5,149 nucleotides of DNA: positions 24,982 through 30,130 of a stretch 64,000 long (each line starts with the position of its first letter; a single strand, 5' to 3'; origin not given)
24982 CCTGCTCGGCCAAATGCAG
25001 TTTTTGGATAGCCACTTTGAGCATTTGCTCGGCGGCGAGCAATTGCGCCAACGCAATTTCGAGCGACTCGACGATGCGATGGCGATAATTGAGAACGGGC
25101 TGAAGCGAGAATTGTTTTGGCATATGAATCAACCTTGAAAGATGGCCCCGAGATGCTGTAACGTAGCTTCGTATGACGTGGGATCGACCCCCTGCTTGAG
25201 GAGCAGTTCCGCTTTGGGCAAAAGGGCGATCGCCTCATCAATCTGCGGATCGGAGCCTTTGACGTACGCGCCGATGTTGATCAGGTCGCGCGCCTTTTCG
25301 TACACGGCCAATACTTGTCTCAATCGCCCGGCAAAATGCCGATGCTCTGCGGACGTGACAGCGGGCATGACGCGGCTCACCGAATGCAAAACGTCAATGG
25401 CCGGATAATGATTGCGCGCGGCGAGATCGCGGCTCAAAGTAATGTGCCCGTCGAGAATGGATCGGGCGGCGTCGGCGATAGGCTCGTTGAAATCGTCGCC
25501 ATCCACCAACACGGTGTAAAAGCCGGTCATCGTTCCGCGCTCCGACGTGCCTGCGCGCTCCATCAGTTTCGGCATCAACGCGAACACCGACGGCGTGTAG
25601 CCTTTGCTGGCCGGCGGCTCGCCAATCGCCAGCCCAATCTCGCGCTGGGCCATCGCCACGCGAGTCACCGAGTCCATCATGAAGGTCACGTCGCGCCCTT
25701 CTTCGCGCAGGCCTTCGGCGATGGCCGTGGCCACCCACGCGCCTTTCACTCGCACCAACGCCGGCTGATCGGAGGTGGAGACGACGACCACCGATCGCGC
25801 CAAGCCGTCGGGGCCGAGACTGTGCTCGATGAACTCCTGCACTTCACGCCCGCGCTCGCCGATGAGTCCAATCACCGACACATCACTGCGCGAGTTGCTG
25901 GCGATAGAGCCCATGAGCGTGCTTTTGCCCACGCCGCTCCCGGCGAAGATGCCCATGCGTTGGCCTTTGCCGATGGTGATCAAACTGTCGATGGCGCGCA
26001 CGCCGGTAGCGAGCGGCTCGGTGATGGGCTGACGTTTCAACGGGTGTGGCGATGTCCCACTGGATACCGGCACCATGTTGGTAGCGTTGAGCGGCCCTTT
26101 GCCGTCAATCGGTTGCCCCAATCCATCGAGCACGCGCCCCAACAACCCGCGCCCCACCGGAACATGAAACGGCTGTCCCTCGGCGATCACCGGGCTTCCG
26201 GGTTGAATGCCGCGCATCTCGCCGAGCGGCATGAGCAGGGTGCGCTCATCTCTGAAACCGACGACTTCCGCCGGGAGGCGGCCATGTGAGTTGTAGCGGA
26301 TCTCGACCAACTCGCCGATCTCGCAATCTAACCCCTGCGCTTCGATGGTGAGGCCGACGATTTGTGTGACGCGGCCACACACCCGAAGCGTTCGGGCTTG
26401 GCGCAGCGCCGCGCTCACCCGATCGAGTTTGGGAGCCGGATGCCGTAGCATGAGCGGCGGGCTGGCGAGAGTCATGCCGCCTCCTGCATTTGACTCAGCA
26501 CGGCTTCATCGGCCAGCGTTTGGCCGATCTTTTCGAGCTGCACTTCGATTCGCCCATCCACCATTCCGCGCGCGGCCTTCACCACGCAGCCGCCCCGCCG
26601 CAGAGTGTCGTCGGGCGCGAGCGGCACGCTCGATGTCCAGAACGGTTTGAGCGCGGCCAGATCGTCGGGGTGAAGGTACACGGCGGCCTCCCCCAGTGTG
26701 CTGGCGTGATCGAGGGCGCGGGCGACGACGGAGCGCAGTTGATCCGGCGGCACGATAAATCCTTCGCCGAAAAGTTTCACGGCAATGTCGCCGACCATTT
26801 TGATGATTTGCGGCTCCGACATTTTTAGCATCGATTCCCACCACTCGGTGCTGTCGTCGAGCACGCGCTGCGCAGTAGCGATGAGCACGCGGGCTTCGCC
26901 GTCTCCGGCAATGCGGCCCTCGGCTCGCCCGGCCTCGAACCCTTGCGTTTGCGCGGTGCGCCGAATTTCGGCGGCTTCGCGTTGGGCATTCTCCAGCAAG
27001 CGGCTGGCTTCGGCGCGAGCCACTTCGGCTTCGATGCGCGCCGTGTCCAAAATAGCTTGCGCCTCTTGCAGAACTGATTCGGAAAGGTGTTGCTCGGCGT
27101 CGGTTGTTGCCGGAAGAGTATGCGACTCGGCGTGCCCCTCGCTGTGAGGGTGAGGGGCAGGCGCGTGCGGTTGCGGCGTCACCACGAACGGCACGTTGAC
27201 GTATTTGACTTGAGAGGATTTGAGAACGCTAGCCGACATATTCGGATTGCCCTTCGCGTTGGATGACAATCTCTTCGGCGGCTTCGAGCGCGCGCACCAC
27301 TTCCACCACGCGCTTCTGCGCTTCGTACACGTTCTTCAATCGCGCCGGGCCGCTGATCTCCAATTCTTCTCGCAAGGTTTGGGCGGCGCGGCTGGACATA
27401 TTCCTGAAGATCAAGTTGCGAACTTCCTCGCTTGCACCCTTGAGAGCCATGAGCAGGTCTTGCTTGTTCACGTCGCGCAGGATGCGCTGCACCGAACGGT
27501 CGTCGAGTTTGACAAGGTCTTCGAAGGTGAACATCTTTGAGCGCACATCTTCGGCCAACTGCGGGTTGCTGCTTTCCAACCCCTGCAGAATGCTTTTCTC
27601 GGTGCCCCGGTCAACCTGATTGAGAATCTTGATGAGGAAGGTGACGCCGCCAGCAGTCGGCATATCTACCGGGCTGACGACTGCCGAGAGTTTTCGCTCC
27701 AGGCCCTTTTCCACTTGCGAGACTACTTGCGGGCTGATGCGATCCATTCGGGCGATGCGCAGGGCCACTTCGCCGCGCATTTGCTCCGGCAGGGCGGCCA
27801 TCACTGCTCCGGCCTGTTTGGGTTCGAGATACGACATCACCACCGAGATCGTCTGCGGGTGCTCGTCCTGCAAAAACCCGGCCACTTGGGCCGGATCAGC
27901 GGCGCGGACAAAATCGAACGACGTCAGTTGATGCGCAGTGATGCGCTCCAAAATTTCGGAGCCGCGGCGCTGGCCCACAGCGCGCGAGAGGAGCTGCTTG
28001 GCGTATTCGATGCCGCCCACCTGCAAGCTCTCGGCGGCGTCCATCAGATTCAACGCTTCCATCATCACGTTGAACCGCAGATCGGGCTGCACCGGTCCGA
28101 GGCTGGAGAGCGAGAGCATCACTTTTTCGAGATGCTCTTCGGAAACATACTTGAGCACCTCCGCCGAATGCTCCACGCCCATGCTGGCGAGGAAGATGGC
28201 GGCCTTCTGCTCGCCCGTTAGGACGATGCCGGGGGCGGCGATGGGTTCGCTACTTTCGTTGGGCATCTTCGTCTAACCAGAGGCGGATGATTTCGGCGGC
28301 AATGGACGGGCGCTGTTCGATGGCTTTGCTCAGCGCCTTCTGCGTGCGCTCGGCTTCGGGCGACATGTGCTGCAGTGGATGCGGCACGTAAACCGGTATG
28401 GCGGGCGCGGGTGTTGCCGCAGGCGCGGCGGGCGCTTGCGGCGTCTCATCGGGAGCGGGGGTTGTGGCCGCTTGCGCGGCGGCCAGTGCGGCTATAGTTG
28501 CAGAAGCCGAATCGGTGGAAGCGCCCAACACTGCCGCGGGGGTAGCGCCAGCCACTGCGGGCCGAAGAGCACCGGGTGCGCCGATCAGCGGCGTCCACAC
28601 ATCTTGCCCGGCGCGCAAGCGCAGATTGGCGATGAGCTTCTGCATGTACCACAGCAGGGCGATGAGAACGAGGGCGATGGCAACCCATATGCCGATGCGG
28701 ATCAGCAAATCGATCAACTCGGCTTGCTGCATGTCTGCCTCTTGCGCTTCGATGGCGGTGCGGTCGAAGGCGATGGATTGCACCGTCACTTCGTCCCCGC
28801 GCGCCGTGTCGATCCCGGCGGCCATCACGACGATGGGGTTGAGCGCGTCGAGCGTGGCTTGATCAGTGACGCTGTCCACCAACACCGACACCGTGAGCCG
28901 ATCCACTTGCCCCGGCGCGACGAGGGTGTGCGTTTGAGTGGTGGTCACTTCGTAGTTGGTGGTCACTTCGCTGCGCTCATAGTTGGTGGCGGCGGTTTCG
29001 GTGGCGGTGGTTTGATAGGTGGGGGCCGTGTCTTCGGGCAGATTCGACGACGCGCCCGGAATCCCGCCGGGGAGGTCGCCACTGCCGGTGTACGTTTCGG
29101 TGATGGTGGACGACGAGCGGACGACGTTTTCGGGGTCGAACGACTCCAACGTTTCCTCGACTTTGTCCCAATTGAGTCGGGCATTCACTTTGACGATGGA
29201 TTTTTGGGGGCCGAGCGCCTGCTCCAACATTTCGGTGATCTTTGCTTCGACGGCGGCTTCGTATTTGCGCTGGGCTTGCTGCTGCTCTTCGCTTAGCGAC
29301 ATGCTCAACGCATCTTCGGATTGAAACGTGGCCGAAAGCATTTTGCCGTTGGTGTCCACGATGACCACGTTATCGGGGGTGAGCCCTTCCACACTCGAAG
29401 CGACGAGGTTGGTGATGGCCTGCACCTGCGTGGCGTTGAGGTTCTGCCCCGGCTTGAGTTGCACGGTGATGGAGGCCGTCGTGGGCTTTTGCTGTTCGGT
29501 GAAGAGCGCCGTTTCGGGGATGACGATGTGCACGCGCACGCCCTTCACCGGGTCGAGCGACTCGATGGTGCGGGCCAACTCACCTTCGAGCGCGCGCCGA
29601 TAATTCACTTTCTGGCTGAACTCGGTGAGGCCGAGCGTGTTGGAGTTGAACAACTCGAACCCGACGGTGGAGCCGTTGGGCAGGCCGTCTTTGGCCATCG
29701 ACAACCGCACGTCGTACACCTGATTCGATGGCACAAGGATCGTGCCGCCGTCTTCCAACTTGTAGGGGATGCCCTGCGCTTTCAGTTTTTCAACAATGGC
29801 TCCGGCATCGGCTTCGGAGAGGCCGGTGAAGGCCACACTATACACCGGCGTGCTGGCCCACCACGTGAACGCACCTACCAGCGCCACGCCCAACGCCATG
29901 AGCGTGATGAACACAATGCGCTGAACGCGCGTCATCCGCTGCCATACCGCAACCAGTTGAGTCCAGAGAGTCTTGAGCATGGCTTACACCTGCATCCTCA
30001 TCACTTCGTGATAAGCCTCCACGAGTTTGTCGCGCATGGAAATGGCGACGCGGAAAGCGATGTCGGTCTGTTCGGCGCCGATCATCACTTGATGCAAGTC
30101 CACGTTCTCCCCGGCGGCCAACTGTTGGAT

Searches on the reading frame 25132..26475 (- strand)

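Call 17: search_protein_families(library=pfam, proteins=[window:25132-26475:-], max_evalue=0.001)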
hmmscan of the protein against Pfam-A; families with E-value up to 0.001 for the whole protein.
window:25132-26475:- (448 aa): 3 families
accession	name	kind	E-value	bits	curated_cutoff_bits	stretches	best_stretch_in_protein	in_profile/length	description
PF00006.31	ATP-synt_ab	-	2e-85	286.2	29.5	1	158-367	1-213/213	ATP synthase alpha/beta family, nucleotide-binding domain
PF18269.6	T3SS_ATPase_C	-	2.8e-22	78.8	22.7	1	374-442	1-70/72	T3SS EscN ATPase C-terminal domain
PF02874.29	ATP-synt_ab_N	-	8.5e-09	36.2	20.9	1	36-99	1-68/69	ATP synthase alpha/beta family, beta-barrel domain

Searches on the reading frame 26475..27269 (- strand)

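Call 17: search_protein_families(library=pfam, proteins=[window:26475-27269:-], max_evalue=0.001)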
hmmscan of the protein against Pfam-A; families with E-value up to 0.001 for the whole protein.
window:26475-27269:- (265 aa): 1 family
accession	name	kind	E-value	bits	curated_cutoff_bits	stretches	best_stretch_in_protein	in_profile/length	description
PF02108.21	FliH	-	3.5e-13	50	24.1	1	136-248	10-128/128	Flagellar assembly protein FliH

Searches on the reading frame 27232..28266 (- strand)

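Call 17: search_protein_families(library=pfam, proteins=[window:27232-28266:-], max_evalue=0.001)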
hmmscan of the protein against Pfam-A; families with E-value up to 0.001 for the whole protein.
window:27232-28266:- (345 aa): 4 families
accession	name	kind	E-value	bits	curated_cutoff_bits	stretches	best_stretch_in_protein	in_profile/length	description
PF01706.21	FliG_C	-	6.5e-43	145.9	23.3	1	229-335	2-108/108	FliG C-terminal domain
PF14841.11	FliG_M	-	1.3e-36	125.1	25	2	125-198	1-74/76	FliG middle domain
PF14842.11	FliG_N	-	5.6e-29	101.2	25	2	16-113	2-99/104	FliG N-terminal domain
PF03448.22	MgtE_N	-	3.6e-07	31.1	25.9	0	251-306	10-65/102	MgtE intracellular N domain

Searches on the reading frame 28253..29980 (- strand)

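Call 17: search_protein_families(library=pfam, proteins=[window:28253-29980:-], max_evalue=0.001)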
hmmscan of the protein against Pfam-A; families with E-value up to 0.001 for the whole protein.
window:28253-29980:- (576 aa): 2 families
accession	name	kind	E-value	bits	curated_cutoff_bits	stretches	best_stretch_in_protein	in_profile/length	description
PF01514.23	YscJ_FliF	-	1.3e-67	227.6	24.4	1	43-216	2-178/179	Secretory protein of YscJ/FliF family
PF08345.17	YscJ_FliF_C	-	4.5e-38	131.4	23.8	1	252-405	1-147/147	Flagellar M-ring protein C-terminal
